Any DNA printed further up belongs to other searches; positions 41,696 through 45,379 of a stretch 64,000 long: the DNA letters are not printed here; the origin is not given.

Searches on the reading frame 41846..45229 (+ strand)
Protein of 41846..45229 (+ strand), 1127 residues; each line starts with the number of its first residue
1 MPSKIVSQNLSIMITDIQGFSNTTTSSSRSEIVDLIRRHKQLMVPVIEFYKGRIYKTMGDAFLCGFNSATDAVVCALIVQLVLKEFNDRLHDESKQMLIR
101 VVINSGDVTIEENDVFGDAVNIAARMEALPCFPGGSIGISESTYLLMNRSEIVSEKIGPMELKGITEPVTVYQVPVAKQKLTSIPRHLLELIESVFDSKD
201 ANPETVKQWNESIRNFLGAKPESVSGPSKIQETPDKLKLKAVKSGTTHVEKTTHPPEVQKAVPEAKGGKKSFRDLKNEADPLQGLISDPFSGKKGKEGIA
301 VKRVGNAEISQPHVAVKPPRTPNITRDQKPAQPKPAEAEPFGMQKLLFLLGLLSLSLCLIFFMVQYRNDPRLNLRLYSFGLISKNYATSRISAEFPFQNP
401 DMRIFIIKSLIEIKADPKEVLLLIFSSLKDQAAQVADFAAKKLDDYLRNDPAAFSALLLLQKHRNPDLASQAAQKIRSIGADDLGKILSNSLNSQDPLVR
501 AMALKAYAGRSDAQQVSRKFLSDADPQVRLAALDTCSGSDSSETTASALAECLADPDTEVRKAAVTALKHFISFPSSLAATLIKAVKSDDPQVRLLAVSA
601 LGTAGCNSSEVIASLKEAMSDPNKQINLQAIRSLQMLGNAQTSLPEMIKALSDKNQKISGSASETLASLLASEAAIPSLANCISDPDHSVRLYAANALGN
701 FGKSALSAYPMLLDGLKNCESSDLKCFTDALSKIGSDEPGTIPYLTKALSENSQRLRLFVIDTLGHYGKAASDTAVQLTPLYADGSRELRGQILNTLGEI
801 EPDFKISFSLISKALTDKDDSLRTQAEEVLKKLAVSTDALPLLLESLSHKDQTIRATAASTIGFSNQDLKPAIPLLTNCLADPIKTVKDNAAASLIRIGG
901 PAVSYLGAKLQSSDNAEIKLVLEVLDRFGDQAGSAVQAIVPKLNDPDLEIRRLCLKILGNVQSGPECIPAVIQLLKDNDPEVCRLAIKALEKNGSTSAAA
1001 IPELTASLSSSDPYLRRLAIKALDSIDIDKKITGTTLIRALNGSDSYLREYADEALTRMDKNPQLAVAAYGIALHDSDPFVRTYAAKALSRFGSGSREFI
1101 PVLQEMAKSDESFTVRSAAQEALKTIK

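Call 68: search_protein_families(library=pfam, proteins=[window:41846-45229:+], max_evalue=0.001)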
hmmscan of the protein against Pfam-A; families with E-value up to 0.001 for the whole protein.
window:41846-45229:+ (1127 aa): 20 families
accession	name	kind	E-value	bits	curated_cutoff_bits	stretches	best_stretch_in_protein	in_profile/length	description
PF13646.12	HEAT_2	-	8.5e-76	250.8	27.7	9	937-1023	2-87/88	HEAT repeats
PF02985.28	HEAT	-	6.1e-50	162.9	23.5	1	676-703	2-29/31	HEAT repeat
PF13513.12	HEAT_EZ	-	3.4e-25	88.4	27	0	673-701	27-55/55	HEAT-like repeat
PF00211.25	Guanylate_cyc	-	5.3e-19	69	21.9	1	8-173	7-180/183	Adenylate and Guanylate cyclase catalytic domain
PF12717.13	Cnd1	-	1.1e-13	52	26.4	0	543-601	20-82/162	non-SMC mitotic condensation complex subunit 1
PF03130.22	HEAT_PBS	-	3e-13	49.3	20.9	0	690-717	1-26/27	PBS lyase HEAT-like repeat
PF01602.26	Adaptin_N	-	8.6e-11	41.5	37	0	611-716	80-196/524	Adaptin N terminal region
PF00514.29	Arm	-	1.1e-08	35.2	20.6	0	675-700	13-38/41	Armadillo/beta-catenin-like repeat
PF21581.3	SCD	-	1.2e-08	35.5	27.5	0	552-574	38-60/75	Stromalin conservative domain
PF20168.4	PDS5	-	1.8e-07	29.9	27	0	522-573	294-349/1053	Sister chromatid cohesion protein PDS5 protein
PF14663.11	RasGEF_N_2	-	1.1e-06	29.4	27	0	968-994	7-33/108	Rapamycin-insensitive companion of mTOR RasGEF_N domain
PF12755.13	Vac14_Fab1_bd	-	1.2e-06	29.5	22.1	0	673-705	26-58/97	Vacuolar 14 Fab1-binding region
PF12348.14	CLASP_N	-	1.3e-06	28.6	27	0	543-584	175-216/227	CLASP N terminal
PF25151.1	TPR_Trm732_C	-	9.4e-06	26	27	0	539-588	92-140/159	Trm732, C-terminal TPR repeats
PF12765.13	Cohesin_HEAT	-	2.2e-05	25.2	21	0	548-567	22-41/42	HEAT repeat associated with sister chromatid cohesion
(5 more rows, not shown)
